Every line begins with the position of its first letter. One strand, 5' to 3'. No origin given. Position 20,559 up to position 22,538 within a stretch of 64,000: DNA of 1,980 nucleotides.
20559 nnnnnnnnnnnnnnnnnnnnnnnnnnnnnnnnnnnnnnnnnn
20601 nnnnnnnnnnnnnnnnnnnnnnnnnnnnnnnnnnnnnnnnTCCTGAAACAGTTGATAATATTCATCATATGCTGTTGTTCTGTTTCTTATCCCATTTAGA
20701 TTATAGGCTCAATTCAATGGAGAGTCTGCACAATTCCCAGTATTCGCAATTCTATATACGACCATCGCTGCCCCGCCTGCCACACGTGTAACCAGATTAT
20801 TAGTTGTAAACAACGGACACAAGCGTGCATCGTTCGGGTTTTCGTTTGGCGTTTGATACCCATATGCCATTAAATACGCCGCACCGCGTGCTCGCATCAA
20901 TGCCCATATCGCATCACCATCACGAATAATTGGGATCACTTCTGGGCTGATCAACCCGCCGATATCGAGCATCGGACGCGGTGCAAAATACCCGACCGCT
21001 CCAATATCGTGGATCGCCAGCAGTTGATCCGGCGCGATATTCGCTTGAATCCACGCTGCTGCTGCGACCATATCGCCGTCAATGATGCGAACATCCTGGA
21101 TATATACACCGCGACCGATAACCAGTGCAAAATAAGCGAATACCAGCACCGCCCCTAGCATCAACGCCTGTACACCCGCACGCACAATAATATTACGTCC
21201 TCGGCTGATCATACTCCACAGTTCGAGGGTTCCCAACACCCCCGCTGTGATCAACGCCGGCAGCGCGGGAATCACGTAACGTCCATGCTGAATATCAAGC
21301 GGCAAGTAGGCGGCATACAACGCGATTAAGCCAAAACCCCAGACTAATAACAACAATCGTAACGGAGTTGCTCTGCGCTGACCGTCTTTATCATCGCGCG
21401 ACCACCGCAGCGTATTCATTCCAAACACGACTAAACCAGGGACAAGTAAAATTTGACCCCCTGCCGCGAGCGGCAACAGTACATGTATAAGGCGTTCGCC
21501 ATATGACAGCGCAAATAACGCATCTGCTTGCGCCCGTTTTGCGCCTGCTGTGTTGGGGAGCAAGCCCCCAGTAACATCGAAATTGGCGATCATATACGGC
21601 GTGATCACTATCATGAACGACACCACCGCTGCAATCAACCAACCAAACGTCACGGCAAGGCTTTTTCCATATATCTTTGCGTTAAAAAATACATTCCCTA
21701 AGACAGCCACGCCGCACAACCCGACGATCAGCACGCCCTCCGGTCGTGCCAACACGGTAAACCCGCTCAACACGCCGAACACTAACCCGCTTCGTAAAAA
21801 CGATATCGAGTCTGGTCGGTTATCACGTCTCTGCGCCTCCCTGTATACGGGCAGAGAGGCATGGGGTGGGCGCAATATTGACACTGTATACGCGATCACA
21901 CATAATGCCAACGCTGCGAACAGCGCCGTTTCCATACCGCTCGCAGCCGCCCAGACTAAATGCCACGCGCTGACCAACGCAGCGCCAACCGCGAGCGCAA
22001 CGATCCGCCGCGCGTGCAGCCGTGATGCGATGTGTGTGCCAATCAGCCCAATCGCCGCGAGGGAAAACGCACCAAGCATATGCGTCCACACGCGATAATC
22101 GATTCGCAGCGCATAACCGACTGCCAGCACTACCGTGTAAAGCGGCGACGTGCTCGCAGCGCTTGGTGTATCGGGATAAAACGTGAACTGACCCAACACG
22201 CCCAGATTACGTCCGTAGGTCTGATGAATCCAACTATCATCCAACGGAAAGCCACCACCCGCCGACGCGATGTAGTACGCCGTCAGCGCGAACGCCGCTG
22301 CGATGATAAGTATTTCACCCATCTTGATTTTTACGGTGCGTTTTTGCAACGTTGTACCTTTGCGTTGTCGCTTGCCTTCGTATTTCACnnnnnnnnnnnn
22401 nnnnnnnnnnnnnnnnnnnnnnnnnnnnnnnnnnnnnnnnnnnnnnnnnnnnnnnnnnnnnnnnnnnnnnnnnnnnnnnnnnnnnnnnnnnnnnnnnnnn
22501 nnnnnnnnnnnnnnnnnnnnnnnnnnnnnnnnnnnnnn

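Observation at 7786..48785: Split Tad pilus locus bracketing a GT-C glycosylation line: candidate glyco-pilus system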

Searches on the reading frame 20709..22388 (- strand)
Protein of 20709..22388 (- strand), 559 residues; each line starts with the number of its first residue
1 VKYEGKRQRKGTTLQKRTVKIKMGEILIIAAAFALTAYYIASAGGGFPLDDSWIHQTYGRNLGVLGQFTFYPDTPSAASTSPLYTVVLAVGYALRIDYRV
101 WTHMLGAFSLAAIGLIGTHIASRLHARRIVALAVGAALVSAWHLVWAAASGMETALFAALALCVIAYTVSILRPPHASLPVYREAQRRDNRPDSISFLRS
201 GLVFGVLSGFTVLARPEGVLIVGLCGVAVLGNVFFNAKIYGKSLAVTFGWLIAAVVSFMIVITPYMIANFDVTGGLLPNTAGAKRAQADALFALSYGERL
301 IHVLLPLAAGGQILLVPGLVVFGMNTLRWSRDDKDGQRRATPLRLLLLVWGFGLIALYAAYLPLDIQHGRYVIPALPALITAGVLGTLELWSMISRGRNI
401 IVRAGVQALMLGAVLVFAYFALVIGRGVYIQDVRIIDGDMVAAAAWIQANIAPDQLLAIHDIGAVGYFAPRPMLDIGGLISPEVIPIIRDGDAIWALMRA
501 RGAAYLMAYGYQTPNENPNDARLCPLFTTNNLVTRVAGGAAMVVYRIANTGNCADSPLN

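Call 3: search_protein_families(library=pfam, proteins=[window:20709-22388:-], max_evalue=0.01)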
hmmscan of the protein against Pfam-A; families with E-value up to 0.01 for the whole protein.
window:20709-22388:- (559 aa): 0 families

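Call 11: search_protein_families(library=ncbifam, proteins=[window:20709-22388:-], max_evalue=0.1)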
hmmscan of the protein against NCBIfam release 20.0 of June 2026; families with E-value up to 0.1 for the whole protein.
window:20709-22388:- (559 aa): 0 families

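Call 12: find_homologous_proteins(query=window:20709-22388:-, max_evalue=0.00001)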
Query window:20709-22388:- (559 aa): 1082 proteins with E <= 0.00001 among 8000 candidates; the best 120 are listed.
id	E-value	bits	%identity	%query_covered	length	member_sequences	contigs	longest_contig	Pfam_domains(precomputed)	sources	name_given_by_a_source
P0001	0.0e+0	1215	99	100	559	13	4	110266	-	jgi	-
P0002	7.0e-188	644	63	95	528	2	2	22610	-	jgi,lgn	jgi:hypothetical protein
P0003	2.3e-169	583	55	94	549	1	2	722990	-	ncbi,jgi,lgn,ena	-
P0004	6.5e-166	571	55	95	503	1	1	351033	-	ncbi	ncbi:MAG: hypothetical protein U0670_01360 [Anaerolineae bacterium]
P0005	2.7e-164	566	56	91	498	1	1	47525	-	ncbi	-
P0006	3.4e-162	559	54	97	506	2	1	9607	-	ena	-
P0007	6.1e-162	558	52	97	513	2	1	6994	-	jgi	jgi:hypothetical protein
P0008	1.4e-158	547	52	97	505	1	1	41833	-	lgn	-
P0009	4.7e-157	542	52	95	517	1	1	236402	-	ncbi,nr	ncbi:MAG: hypothetical protein SF162_00460 [bacterium]|nr:hypothetical protein [bacterium]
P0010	3.5e-146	506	49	92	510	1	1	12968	-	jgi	jgi:hypothetical protein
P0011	6.8e-142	492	49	94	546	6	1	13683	-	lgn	-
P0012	1.1e-141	491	51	95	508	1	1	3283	-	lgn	-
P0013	1.2e-141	491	49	94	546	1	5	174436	-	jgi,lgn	jgi:hypothetical protein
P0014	1.2e-141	491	49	94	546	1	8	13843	-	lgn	-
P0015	2.6e-141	490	49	94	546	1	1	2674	-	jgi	jgi:hypothetical protein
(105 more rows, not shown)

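Call 14: find_related_loci(query=A1, collection=genome_contigs, flank=10000)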
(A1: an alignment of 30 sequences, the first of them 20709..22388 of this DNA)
Query A1 (559 aa) in genome_contigs; peptide patterns used: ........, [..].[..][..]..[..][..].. (x = any residue, [..] = any of these).
599 stretches matched a pattern (row limit reached: there are more); 581 encode a relative of the query (tblastn E <= 1e-3); the best 80 are kept; 80 distinct loci.
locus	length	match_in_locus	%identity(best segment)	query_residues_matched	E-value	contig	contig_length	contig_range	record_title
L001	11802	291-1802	54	14-556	1e-162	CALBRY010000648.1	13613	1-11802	MAG TPA_asm: uncultured Chloroflexi bacterium isolate SRR5576005_bin.25_CONCOCT_v1.1_MAG genome assembly, contig: ERZ795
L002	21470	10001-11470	48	39-555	1e-139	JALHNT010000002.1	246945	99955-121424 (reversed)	MAG: Anaerolineae bacterium isolate Bin_70_1 c_000000000289, whole genome shotgun sequence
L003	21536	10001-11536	45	12-556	6e-138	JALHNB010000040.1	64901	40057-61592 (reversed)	MAG: Anaerolineae bacterium isolate Bin_50_3 c_000000002412, whole genome shotgun sequence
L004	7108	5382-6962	48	19-553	4e-138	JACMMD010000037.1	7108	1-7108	MAG: Anaerolineae bacterium isolate ES-bin-76 ES-bin-76-contig-k141_444432, whole genome shotgun sequence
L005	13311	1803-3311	47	25-553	3e-136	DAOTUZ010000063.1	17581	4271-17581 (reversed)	MAG TPA_asm: Anaerolineae bacterium isolate F3_97 k223_85037, whole genome shotgun sequence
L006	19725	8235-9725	45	25-553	5e-136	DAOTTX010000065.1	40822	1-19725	MAG TPA_asm: Anaerolineae bacterium isolate F14_29 k111_3904393, whole genome shotgun sequence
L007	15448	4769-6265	48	25-553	2e-135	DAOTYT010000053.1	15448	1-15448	MAG TPA_asm: Anaerolineae bacterium isolate H28_391 k137_1068323, whole genome shotgun sequence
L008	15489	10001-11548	47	8-553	2e-135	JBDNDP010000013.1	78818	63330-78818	MAG: Aggregatilineales bacterium isolate RM_bin19_OCT21 C13, whole genome shotgun sequence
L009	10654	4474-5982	47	22-553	6e-135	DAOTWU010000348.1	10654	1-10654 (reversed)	MAG TPA_asm: Anaerolineae bacterium isolate H16_164 k91_75733, whole genome shotgun sequence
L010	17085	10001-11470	47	39-553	9e-135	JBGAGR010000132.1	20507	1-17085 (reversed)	MAG: Aggregatilineales bacterium isolate MAG_MBR_H125.63 MBRH125-63_opera_contig_5066, whole genome shotgun sequence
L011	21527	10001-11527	47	32-553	1e-134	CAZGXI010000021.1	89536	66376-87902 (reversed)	MAG TPA_asm: uncultured Anaerolineae bacterium isolate binchicken_co190_119 genome assembly, contig: NODE_563_length_895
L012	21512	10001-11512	47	20-553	4e-134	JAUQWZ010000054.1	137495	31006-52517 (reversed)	MAG: Aggregatilineales bacterium isolate BIN16 contig_254481, whole genome shotgun sequence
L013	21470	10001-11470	49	38-553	2e-133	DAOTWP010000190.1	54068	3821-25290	MAG TPA_asm: Anaerolineae bacterium isolate H14_151 k109_951084, whole genome shotgun sequence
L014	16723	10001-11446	49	44-554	3e-133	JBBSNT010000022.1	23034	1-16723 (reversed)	MAG: Aggregatilineales bacterium isolate LS6_sbin.11 LS6_sbin.11_K_1845950_L_23034_cov_7.0000, whole genome shotgun sequ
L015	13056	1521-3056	45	18-553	2e-133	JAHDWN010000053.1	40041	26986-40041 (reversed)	MAG: Anaerolineae bacterium isolate CHL11 NODE_1782_length_40041_cov_6.922698, whole genome shotgun sequence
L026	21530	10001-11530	44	18-555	1e-128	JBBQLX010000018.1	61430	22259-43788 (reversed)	MAG: Aggregatilineales bacterium isolate Co_metawrap_466 Cmw_466_k141_1895423_length_61430_cov_10.0000, whole genome sho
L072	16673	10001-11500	43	18-553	8e-101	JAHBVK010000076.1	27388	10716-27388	MAG: Anaerolineae bacterium isolate ACE_CHL13 CHL13_76, whole genome shotgun sequence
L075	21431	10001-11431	42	17-516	1e-98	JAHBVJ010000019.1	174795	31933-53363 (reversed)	MAG: Anaerolineae bacterium isolate ACE_CHL12 CHL12_19, whole genome shotgun sequence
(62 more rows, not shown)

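Call 31: predict_structure(alignment_id=A1)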
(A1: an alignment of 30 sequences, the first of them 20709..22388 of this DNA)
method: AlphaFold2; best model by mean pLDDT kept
length: 559 residues; sequences in the alignment: 30
mean_pLDDT: 89.4   pTM: 0.91
mean pLDDT of the five models: 89.4, 87.5, 86.1, 85.8, 83.9
residues with pLDDT >= 90: 406; 70-90: 96; 50-70: 37; < 50: 20
segments of 3 or more residues with pLDDT < 50: 1-11, 176-179
pLDDT, mean of each block of 10 residues (from residue 1): 41 53 93 98 92 95 95 87 96 97 97 97 92 97 95 94 94 59 57 81 97 94 95 75 83 97 92 84 87 94 86 95 93 73 95 94 74 93 97 93 96 96 96 96 98 96 96 94 93 97 97 95 96 95 94 68
secondary structure, 60 per line:
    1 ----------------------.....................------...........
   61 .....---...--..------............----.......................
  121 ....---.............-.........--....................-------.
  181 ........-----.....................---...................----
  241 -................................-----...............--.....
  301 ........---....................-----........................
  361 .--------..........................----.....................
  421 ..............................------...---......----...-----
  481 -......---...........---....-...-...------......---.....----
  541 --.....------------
elements in order: H23-43 H50-65 E69-71 H82-93 H98-124 H128-140 H142-150 H153-172 H180-188 H194-214 H218-236 H242-273 H279-293 H296-308 H312-331 H337-361 H370-395 H400-450 E457-459 H463-468 E473-475 H482-487 H491-501 E505-508 E523-528 H532-536 E543-547

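Call 35: fold_search(model_id=the predicted structure, library=pdb)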
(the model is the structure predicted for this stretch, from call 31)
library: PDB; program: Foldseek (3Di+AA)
matches with E <= 10: 440; with E <= 0.001: 30
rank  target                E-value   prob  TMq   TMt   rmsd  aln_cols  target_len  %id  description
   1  6ezn_F                3.5e-09  1.00  0.55  0.48  11.9       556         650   12  Cryo-EM structure of the yeast oligosaccharyltransferase (OST) complex (released 2018-01-17)
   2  9n9j_I                4.0e-09  1.00  0.55  0.45  13.8       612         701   12  Structure of a GRP94 folding intermediate engaged with a CCDC134- and FKBP11-bound secretory translocon (released 2025-11-19)
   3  8b6l_I                5.3e-09  1.00  0.58  0.48  12.2       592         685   12  Subtomogram average of the human Sec61-TRAP-OSTA-translocon (released 2022-12-07)
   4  7oci_F                5.8e-09  1.00  0.59  0.53  10.1       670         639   11  Cryo-EM structure of yeast Ost6p containing oligosaccharyltransferase complex (released 2022-02-16)
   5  8age_A                8.4e-09  1.00  0.59  0.53   9.6       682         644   11  Structure of yeast oligosaccharylransferase complex with acceptor peptide bound (released 2022-12-07)
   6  8agb_A                1.0e-08  1.00  0.56  0.50  11.7       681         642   10  Structure of yeast oligosaccharylransferase complex with lipid-linked oligosaccharide bound (released 2022-12-07)
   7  8agc_A                1.5e-08  1.00  0.61  0.51  12.6       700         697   11  Structure of yeast oligosaccharylransferase complex with lipid-linked oligosaccharide and non-acceptor peptide bound (released 2022-12-07)
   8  6s7o_A                3.1e-08  1.00  0.61  0.53  12.4       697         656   11  Cryo-EM structure of human oligosaccharyltransferase complex OST-A (released 2019-12-18)
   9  3wak                  6.6e-08  1.00  0.53  0.36  13.7       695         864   11  Crystal structure of the Archaeoglobus fulgidus oligosaccharyltransferase (O29867_ARCFU) in the apo form (released 2013-10-30)
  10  7e9s_A                9.6e-08  1.00  0.48  0.34  13.1       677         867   11  Archaeal oligosaccharyltransferase AglB from Archaeoglobus fulgidus in complex with an inhibitory peptide and a dolich (released 2021-09-08)
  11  6ftg_5                2.5e-07  1.00  0.58  0.51  13.9       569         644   13  Subtomogram average of OST-containing ribosome-translocon complexes from canine rough microsomal membranes (released 2018-03-21)
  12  5ezm                  2.5e-07  1.00  0.54  0.56   8.9       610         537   14  Crystal Structure of ArnT from Cupriavidus metallidurans in the apo state (released 2016-02-17)
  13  5f15                  3.5e-07  1.00  0.55  0.56   8.7       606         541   15  Crystal Structure of ArnT from Cupriavidus metallidurans bound to Undecaprenyl phosphate (released 2016-02-17)
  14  9dlf_C                1.8e-06  1.00  0.52  0.48   7.5       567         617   16  Arabinosyltransferase AftB in complex with Fab_B3 (released 2025-06-25)
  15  9s6s_A                2.3e-06  1.00  0.49  0.50   8.8       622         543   12  Ternary cryo-EM structure of human ALG9 with Dol25-PP-GlcNAc2Man6, Dol25-P-Man and Fab (released 2026-03-18)
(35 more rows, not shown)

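Call 42: search_protein_families(library=pfam, proteins=[L026:3553-3972:+, L026:3960-5561:+, L026:7096-8397:+, L072:11642-12862:+, L072:13027-14895:+, L072:14914-16673:+, L075:11654-12931:+, L011:4403-6793:+, L011:11635-12762:+, L013:2037-4484:+], max_evalue=0.01)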
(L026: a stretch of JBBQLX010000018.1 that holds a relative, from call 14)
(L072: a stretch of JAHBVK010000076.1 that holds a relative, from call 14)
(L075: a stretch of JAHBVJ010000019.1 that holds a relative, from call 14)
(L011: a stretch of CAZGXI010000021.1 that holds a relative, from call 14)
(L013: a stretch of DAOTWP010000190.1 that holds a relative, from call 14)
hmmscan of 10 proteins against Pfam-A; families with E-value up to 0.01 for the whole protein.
L026:3553-3972:+ (139 aa): 0 families

L026:3960-5561:+ (533 aa): 2 families
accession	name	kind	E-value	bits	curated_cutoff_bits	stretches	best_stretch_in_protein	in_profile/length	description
PF13231.12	PMT_2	-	1.7e-19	71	26.1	1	70-235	2-158/160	Dolichyl-phosphate-mannose-protein mannosyltransferase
PF11028.14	TMEM260-like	-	0.00021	21.5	24.2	1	81-212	32-174/179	Protein O-mannosyl-transferase TMEM260-like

L026:7096-8397:+ (433 aa): 1 family
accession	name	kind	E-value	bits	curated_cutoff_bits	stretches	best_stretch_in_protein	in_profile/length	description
PF09594.16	GT87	-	5.2e-17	62.8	25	1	112-343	1-237/237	Glycosyltransferase family 87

L072:11642-12862:+ (406 aa): 6 families
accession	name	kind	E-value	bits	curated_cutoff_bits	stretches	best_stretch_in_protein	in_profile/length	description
PF03796.21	DnaB_C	-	1.4e-24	87.3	27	2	216-379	94-247/255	DnaB-like helicase C terminal domain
PF13481.12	AAA_25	-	8e-09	35.8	27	1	92-297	16-184/195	AAA domain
PF06745.19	ATPase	-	4.8e-07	29.8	26.6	1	92-157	2-67/231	KaiC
PF13191.12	AAA_16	-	0.0012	19.8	32.6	1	109-264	24-143/167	AAA ATPase domain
PF20720.3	nSTAND3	-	0.0027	17.8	27.2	0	106-140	14-48/155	Novel STAND NTPase 3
PF25199.1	nSTAND_NTPase5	-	0.0089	16.3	34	0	107-151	39-82/145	Novel STAND NTPase 5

L072:13027-14895:+ (622 aa): 3 families
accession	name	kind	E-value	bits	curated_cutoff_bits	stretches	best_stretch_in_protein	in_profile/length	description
PF00664.28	ABC_membrane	-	1e-40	140.6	28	1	38-310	2-274/274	ABC transporter transmembrane region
PF00005.33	ABC_tran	-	5.3e-32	111.7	25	1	373-522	1-137/137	ABC transporter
PF02463.25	SMC_N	-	0.00011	22.2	40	0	413-562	110-209/220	RecF/RecN/SMC N terminal domain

L072:14914-16673:+ (586 aa): 5 families
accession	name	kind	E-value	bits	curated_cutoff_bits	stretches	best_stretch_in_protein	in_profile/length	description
PF00664.28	ABC_membrane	-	1.1e-35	124.1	28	1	41-304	9-273/274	ABC transporter transmembrane region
PF00005.33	ABC_tran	-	1.7e-30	106.8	25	1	399-548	1-137/137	ABC transporter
PF13401.12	AAA_22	-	0.0016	19.2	27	1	412-559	8-102/130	AAA domain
PF02463.25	SMC_N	-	0.0021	18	40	0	519-585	136-206/220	RecF/RecN/SMC N terminal domain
PF03193.22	RsgA_GTPase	-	0.008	16.4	30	0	409-435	106-132/174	RsgA GTPase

L075:11654-12931:+ (425 aa): 6 families
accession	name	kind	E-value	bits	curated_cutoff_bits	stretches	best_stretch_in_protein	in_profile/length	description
PF03796.21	DnaB_C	-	7.3e-25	88.2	27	2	231-398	90-247/255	DnaB-like helicase C terminal domain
PF13481.12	AAA_25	-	1.2e-08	35.2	27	1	113-316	18-184/195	AAA domain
PF06745.19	ATPase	-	4.4e-07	30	26.6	1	111-176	2-67/231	KaiC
PF20720.3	nSTAND3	-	0.001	19.2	27.2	0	125-159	14-48/155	Novel STAND NTPase 3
PF13191.12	AAA_16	-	0.003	18.5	32.6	1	128-283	24-143/167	AAA ATPase domain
PF05729.18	NACHT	-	0.0079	16.5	26.7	0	130-216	2-90/167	NACHT domain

L011:4403-6793:+ (796 aa): 1 family
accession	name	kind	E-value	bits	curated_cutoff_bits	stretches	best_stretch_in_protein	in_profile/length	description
PF13231.12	PMT_2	-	7.3e-19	69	26.1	1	340-494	2-158/160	Dolichyl-phosphate-mannose-protein mannosyltransferase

L011:11635-12762:+ (375 aa): 2 families
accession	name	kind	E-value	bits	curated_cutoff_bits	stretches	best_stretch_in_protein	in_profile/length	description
PF00288.32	GHMP_kinases_N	-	6.3e-10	39.6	22.3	1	104-178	15-87/87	GHMP kinases N terminal domain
PF08544.19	GHMP_kinases_C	-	2.1e-05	25.2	21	1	252-308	2-58/85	GHMP kinases C terminal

L013:2037-4484:+ (815 aa): 8 families
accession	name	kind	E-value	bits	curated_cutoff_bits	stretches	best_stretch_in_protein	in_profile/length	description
PF04932.20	Wzy_C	-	1.2e-16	61.3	31.7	1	211-349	5-146/149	O-Antigen ligase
PF07719.23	TPR_2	-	1.7e-09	37.5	27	0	773-802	4-33/34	Tetratricopeptide repeat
PF00515.34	TPR_1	-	9.5e-08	32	27.8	0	504-520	17-33/34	Tetratricopeptide repeat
PF13431.12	TPR_17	-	4.3e-07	30.1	24.4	0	665-701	2-32/34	Tetratricopeptide repeat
PF13428.12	TPR_14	-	0.00013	22.8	23.5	0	772-809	3-40/44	Tetratricopeptide repeat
PF13398.12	Peptidase_M50B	-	0.00019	21.6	26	1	174-260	68-153/201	Peptidase M50B-like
PF14559.12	TPR_19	-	0.0013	19.5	25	0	503-549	6-52/68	Tetratricopeptide repeat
PF13181.12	TPR_8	-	0.0022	18.5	25.7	0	773-802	4-33/34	Tetratricopeptide repeat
